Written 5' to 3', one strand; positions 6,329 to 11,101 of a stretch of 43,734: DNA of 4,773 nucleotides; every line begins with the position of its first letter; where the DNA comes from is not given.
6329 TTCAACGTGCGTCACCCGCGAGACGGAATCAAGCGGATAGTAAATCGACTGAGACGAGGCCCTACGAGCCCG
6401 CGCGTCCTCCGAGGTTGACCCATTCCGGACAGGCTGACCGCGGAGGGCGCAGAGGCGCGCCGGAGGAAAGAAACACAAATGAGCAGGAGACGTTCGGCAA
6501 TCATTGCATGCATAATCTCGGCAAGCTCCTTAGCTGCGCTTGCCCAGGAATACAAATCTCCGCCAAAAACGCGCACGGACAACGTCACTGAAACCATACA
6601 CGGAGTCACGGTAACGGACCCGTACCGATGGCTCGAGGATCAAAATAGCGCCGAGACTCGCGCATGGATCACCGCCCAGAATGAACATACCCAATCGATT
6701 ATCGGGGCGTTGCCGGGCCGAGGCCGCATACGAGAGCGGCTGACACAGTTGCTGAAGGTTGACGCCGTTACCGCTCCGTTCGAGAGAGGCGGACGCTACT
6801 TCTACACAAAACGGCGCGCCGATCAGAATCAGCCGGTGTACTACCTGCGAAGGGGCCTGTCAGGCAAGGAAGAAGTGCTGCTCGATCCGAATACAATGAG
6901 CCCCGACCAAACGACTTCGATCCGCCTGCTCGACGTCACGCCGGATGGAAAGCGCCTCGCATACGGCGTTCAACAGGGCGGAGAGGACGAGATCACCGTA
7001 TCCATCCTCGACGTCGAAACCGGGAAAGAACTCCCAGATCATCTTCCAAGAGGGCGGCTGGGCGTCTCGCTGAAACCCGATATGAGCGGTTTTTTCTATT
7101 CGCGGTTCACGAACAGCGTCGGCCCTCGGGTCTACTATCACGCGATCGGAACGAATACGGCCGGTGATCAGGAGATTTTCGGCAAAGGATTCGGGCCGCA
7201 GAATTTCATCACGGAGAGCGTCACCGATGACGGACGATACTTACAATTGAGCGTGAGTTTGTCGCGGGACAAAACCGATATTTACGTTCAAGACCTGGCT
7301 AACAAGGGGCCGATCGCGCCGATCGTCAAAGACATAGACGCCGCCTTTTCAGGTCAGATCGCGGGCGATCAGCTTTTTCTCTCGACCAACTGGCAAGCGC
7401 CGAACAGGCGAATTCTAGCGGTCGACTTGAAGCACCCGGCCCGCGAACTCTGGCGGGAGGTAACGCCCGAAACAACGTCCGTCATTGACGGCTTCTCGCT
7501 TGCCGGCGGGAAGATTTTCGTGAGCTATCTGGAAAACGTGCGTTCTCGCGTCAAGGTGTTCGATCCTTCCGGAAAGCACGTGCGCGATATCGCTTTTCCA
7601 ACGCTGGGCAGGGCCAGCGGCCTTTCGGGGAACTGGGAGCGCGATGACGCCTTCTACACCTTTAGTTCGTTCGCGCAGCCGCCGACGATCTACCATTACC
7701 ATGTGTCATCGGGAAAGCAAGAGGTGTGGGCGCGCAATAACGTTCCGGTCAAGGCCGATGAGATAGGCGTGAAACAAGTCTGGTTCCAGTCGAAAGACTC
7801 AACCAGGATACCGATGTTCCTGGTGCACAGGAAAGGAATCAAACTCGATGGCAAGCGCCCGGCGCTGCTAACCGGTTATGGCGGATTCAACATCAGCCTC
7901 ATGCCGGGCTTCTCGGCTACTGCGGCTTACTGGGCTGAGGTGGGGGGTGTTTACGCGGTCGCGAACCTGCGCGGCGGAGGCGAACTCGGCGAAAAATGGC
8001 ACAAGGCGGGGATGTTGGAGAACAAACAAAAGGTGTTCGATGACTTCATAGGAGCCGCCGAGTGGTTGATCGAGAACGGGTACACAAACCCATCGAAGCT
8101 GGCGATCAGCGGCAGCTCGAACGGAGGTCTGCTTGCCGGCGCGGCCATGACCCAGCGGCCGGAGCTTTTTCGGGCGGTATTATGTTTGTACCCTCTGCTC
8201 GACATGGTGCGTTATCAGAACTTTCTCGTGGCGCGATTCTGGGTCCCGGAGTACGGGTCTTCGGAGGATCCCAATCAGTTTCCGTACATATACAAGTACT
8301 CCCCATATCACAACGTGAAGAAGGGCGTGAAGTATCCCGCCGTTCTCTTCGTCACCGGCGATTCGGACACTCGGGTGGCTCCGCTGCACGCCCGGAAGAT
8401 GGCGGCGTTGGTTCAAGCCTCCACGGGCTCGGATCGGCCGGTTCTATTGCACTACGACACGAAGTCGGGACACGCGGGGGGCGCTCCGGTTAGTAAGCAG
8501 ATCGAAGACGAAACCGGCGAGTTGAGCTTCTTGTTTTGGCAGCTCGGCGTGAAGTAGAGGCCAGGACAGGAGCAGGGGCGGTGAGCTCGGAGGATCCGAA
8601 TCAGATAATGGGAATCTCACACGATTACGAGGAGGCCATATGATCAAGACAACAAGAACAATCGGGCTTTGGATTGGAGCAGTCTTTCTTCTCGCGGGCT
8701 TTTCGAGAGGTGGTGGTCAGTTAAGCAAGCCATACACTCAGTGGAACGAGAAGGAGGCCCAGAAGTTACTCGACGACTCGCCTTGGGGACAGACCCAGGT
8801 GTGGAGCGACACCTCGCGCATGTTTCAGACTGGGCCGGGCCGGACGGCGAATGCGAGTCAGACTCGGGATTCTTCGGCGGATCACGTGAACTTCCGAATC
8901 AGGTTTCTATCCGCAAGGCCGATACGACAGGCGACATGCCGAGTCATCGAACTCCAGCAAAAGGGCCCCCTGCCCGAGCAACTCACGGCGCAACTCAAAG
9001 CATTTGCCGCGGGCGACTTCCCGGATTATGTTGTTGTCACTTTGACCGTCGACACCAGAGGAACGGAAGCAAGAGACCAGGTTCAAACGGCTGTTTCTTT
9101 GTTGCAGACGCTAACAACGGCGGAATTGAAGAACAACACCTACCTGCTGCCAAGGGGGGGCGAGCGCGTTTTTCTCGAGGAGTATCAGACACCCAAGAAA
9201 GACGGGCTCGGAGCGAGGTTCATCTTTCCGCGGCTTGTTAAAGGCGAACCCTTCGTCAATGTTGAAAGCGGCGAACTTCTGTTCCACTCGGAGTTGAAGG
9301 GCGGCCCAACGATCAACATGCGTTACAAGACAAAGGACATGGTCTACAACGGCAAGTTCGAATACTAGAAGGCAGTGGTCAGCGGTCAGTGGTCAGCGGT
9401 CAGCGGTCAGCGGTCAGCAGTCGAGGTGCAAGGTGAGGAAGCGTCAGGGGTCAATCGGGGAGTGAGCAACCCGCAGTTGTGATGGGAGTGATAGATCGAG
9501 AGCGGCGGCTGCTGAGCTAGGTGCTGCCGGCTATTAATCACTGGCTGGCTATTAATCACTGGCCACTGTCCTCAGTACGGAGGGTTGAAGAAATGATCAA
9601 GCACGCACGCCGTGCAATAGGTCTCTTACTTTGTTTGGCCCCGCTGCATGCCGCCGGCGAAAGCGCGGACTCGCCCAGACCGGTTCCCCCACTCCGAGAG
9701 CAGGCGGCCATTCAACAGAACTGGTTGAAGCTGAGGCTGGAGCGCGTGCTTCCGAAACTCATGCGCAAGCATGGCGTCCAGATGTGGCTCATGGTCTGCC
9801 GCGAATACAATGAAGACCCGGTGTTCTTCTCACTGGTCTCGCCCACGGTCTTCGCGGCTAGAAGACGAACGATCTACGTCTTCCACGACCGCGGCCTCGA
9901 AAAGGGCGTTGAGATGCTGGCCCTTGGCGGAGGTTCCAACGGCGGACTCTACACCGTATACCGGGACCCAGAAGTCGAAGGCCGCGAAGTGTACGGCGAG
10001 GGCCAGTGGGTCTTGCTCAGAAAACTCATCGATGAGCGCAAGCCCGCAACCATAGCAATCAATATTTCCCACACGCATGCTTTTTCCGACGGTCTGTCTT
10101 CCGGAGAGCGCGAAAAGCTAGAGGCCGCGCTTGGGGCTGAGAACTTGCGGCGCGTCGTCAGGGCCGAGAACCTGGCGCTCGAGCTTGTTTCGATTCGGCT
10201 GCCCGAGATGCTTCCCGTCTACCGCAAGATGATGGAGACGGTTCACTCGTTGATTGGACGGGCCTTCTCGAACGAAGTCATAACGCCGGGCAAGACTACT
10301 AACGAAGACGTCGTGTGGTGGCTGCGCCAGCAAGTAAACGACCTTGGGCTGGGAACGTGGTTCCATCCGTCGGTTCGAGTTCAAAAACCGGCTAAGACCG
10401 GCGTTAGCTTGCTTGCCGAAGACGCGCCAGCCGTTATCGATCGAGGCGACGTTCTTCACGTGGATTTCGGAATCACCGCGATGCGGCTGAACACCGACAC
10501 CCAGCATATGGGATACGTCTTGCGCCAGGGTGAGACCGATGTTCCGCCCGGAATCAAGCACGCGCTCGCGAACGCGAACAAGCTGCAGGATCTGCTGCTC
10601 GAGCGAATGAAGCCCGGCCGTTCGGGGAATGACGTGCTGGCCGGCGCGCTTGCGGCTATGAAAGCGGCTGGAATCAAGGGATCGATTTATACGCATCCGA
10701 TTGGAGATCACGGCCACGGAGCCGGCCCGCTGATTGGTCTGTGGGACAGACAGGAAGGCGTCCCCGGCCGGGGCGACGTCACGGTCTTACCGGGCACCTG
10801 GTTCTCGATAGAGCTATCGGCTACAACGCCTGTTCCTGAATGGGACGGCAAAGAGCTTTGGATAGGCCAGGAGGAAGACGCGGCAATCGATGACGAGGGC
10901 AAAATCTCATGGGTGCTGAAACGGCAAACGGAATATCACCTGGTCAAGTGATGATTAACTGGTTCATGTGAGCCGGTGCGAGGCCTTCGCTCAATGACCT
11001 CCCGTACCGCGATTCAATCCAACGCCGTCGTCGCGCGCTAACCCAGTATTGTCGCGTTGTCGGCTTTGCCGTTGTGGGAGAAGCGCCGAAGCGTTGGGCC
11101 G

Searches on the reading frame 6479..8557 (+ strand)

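Call 89: search_protein_families(library=pfam, proteins=[window:6479-8557:+], max_evalue=0.01)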
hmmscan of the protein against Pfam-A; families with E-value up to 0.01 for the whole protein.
window:6479-8557:+ (692 aa): 6 families
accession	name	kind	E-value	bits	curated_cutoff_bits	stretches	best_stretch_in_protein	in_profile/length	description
PF02897.21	Peptidase_S9_N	-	1.3e-101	340.8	24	1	28-418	1-412/414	Prolyl oligopeptidase, N-terminal beta-propeller domain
PF00326.27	Peptidase_S9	-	1.6e-54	185.1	22.6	1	477-690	2-211/213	Prolyl oligopeptidase family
PF00756.26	Esterase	-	6.5e-05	23.2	22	1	528-646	104-211/251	Putative esterase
PF02129.25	Peptidase_S15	-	0.00028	21.1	23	0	485-578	47-134/262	X-Pro dipeptidyl-peptidase (S15 family)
PF07859.19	Abhydrolase_3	-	0.0004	20.6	25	1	519-576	48-112/210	alpha/beta hydrolase fold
PF12146.15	Hydrolase_4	-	0.0055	16.5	27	0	481-579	23-116/239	Serine aminopeptidase, S33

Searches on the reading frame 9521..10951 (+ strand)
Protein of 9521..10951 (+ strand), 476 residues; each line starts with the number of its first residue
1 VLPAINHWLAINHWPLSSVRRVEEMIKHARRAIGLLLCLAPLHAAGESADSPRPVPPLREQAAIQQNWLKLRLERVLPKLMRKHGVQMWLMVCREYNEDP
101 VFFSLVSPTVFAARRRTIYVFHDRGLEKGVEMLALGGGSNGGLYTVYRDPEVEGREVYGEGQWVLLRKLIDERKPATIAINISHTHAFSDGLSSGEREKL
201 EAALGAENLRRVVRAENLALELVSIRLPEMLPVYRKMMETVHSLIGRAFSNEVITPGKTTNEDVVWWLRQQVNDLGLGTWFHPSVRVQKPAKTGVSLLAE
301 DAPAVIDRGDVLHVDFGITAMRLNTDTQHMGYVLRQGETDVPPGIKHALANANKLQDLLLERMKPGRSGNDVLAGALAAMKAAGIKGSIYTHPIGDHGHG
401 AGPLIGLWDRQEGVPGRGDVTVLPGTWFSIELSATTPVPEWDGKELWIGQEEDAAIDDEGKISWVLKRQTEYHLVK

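Call 89: search_protein_families(library=pfam, proteins=[window:9521-10951:+], max_evalue=0.01)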
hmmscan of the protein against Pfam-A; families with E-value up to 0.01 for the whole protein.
window:9521-10951:+ (476 aa): 1 family
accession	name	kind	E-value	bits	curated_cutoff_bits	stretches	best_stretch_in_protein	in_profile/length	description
PF00557.29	Peptidase_M24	-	4.8e-10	40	23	1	238-441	3-195/208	Metallopeptidase family M24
